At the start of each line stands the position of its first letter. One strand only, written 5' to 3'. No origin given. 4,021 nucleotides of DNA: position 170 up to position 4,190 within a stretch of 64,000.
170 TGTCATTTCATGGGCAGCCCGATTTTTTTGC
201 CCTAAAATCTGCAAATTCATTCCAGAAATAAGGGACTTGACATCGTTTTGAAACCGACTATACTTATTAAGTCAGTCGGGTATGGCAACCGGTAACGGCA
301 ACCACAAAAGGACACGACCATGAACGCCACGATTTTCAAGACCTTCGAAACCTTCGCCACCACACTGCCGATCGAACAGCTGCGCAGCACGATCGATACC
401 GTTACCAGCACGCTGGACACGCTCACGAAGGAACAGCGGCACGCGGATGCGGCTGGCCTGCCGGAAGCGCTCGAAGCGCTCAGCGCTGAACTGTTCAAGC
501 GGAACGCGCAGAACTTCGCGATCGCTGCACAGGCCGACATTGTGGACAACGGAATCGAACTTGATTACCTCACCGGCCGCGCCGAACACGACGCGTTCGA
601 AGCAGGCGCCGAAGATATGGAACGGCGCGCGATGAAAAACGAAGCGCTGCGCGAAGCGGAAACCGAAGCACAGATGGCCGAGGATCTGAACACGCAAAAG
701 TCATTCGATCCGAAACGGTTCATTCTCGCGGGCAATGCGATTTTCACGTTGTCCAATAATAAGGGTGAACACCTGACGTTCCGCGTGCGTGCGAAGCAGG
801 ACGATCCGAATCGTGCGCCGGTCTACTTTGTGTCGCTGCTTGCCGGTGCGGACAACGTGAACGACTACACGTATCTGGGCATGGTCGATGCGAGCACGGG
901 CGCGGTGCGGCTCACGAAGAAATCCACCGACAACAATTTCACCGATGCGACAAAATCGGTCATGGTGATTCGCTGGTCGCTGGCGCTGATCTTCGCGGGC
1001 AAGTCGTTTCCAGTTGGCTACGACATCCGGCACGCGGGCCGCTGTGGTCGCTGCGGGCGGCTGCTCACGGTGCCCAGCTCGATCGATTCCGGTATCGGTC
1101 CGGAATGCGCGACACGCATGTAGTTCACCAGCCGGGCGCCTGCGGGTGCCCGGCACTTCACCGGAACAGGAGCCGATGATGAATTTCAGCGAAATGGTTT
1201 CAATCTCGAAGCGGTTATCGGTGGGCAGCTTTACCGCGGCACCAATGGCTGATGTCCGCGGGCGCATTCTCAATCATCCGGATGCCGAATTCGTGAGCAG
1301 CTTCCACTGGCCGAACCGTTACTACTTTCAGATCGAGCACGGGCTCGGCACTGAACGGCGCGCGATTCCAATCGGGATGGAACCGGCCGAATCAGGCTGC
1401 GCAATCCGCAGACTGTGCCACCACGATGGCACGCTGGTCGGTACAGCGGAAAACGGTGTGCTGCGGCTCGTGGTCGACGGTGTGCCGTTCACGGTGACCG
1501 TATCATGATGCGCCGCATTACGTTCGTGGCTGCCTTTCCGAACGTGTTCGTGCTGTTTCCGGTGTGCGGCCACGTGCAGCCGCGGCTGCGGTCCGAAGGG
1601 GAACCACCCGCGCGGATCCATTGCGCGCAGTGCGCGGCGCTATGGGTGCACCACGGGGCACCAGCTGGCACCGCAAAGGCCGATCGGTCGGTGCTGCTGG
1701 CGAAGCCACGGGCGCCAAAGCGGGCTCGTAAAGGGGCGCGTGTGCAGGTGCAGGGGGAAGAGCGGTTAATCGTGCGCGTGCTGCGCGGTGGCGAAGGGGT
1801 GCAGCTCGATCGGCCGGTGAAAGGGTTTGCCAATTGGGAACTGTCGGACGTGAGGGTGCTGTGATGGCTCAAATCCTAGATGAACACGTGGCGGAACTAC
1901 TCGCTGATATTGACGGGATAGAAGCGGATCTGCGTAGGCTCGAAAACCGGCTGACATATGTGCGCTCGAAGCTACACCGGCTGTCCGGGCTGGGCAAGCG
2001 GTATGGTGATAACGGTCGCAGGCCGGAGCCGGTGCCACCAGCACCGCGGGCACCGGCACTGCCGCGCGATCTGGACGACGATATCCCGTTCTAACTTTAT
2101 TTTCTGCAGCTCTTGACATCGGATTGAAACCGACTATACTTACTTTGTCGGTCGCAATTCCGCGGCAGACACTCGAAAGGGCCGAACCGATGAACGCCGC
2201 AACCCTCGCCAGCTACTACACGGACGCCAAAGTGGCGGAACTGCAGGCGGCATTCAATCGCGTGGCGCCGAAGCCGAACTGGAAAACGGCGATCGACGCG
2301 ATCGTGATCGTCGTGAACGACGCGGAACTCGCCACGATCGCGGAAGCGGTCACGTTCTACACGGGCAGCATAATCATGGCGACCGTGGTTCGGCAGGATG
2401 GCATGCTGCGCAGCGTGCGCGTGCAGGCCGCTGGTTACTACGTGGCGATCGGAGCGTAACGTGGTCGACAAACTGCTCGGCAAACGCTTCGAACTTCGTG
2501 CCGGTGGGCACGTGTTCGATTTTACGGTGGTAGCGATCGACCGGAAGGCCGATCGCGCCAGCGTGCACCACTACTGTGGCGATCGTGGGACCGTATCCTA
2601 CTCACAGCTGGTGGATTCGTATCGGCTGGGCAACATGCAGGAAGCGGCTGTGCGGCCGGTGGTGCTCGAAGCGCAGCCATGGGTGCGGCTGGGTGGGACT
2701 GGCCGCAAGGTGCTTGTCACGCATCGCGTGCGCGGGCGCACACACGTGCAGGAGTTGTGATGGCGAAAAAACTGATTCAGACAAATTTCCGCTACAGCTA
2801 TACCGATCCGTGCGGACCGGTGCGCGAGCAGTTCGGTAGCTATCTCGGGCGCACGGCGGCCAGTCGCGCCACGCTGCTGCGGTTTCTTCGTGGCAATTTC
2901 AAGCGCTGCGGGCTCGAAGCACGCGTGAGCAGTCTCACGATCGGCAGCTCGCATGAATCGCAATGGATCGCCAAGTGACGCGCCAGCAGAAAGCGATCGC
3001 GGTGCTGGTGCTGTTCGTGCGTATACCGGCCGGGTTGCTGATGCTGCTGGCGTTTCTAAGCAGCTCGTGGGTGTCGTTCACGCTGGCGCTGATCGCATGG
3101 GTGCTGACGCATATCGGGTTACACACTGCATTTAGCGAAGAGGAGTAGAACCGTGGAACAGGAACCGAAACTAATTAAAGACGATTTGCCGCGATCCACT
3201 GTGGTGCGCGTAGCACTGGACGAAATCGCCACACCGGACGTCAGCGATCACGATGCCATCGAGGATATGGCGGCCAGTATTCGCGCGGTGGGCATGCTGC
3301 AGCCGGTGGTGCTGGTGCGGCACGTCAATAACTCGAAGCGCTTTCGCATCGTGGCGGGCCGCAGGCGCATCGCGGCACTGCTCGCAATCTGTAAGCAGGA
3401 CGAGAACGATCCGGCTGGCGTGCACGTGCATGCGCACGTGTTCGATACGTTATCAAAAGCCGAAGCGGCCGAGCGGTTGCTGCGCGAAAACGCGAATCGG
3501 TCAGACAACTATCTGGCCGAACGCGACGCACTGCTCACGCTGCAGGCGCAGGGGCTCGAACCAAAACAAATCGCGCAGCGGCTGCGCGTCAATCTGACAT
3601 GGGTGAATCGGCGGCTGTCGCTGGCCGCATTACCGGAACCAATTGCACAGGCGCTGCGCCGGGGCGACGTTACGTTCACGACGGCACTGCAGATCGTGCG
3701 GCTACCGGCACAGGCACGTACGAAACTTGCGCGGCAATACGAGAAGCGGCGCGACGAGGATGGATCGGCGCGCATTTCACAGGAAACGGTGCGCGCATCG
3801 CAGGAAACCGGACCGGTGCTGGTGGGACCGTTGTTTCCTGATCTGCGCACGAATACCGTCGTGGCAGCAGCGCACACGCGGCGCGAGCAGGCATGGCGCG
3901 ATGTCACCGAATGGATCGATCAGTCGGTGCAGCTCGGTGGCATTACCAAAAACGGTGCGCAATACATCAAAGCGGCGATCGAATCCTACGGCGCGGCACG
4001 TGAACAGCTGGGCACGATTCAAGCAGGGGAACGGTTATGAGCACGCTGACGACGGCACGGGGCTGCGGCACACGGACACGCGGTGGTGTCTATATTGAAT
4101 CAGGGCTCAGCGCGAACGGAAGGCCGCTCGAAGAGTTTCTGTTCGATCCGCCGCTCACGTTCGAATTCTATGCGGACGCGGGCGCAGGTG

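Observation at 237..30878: Eleven copies of a promoter cassette whose spacer block is more conserved than its -35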

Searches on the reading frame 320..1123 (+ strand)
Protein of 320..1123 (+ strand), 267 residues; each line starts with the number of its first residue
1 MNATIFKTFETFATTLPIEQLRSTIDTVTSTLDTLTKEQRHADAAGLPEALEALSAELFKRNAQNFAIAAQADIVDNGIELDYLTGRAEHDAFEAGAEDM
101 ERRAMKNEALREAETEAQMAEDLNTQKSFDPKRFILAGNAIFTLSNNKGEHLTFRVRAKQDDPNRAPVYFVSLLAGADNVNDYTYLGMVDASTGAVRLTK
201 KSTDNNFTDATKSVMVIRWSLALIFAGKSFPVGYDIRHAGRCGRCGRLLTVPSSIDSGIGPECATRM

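Call 8: search_protein_families(library=pfam, proteins=[window:320-1123:+])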
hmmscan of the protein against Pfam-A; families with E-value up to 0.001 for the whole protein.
window:320-1123:+ (267 aa): 1 family
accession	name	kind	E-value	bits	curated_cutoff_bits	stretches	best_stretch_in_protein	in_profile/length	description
PF19474.4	DUF6011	-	3e-12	46.3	26.6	1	237-267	6-36/37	Family of unknown function (DUF6011)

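Call 32: search_protein_families(library=phrogs, max_evalue=0.001, proteins=[window:320-1123:+])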
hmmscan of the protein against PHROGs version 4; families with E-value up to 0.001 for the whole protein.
window:320-1123:+ (267 aa): 5 families
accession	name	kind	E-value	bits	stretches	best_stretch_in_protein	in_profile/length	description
phrog_20259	-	unknown function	3.3e-30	105.8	1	126-266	6-136/140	-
phrog_636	-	unknown function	4.6e-07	31.3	1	239-267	204-232/254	-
phrog_6032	-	unknown function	1.3e-05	26.1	1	239-267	246-274/296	-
phrog_4046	-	unknown function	5.3e-05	23.8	1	237-267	269-299/301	-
phrog_25989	-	unknown function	0.00021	22.5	1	241-266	4-29/70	-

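Call 68: search_protein_families(library=ncbifam, max_evalue=0.01, proteins=[window:320-1123:+])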
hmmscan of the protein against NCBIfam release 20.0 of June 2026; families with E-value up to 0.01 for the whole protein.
window:320-1123:+ (267 aa): 0 families

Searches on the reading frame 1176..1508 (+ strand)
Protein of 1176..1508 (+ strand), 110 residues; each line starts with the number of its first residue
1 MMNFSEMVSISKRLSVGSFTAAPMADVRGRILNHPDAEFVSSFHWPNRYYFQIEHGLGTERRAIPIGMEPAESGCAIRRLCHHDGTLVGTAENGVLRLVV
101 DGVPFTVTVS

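Call 35: search_protein_families(library=pfam, alignment_id=A1, max_evalue=0.001)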
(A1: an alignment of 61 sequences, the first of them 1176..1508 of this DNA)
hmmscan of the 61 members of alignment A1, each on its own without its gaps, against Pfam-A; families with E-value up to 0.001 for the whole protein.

A. member 1, window:1176-1508:+ (110 aa): 0 families

B. families by the number of members that match (of 61 scanned): 10 families
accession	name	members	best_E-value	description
PF01555.25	N6_N4_Mtase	1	2.5e-31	DNA methylase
PF13223.11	DUF4031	1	2.3e-25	Protein of unknown function (DUF4031)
PF24746.1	DUF7694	1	8.1e-17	Domain of unknown function (DUF7694)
PF01844.29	HNH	1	1.1e-13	HNH endonuclease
PF14279.12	HNH_5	1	2.9e-11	HNH endonuclease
PF14099.13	Polysacc_lyase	1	1.1e-08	Polysaccharide lyase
PF05866.16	RusA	1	1e-05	Endodeoxyribonuclease RusA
PF19695.4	DUF6195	1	0.00041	Family of unknown function (DUF6195)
PF01170.24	UPF0020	1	0.00047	RMKL-like, methyltransferase domain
PF13395.12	HNH_4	1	0.0008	HNH endonuclease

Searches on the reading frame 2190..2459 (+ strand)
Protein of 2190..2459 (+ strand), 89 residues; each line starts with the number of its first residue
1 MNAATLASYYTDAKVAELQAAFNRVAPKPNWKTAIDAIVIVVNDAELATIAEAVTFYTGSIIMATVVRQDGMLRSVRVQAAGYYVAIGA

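Call 31: search_protein_families(library=pfam, max_evalue=0.01, proteins=[window:2190-2459:+])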
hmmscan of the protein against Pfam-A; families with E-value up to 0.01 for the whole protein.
window:2190-2459:+ (89 aa): 0 families

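Call 32: search_protein_families(library=phrogs, max_evalue=0.001, proteins=[window:2190-2459:+])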
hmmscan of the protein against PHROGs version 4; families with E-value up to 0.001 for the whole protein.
window:2190-2459:+ (89 aa): 0 families

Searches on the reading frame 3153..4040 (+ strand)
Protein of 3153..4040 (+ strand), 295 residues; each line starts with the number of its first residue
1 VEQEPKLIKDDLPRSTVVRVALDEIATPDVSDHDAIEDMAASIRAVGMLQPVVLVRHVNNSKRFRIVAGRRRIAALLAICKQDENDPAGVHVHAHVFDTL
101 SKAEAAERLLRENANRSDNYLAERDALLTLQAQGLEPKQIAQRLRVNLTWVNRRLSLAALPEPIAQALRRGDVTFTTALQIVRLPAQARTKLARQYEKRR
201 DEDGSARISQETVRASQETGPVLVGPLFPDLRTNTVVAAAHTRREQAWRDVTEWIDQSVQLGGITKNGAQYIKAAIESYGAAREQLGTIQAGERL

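Call 8: search_protein_families(library=pfam, proteins=[window:3153-4040:+])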
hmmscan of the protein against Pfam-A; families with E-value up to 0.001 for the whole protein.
window:3153-4040:+ (295 aa): 2 families
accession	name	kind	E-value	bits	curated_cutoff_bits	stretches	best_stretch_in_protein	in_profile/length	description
PF02195.25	ParB_N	-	4.5e-08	33.5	26.3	1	32-75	23-64/95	ParB N-terminal domain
PF17762.8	HTH_ParB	-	0.00016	22.2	22.6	1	125-196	10-83/102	ParB HTH domain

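Call 68: search_protein_families(library=ncbifam, max_evalue=0.01, proteins=[window:3153-4040:+])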
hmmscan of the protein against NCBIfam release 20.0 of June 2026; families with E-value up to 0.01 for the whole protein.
window:3153-4040:+ (295 aa): 6 families
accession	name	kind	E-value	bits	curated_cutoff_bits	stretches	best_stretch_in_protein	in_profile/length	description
TIGR00180.1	parB_part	domain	2.2e-14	53.6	58.45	1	31-189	24-175/186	ParB/RepB/Spo0J family partition protein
TIGR03734.1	PRTRC_parB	hypoth_equivalog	5.6e-13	48.3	278.6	1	31-172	12-148/555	PRTRC system ParB family protein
TIGR04285.1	nucleoid_noc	exception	7.2e-12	45.2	315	1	32-191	22-172/255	nucleoid occlusion protein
TIGR03454.1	partition_RepB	equivalog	8.4e-09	35.2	201.5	1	32-168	84-212/325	plasmid partitioning protein RepB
NF010406.0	PRK13832.1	subfamily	3.7e-07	29.1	640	1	31-187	24-172/578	plasmid partitioning protein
NF010440.0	PRK13866.1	equivalog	0.00079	18.7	522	1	35-125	89-169/336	plasmid partitioning protein RepB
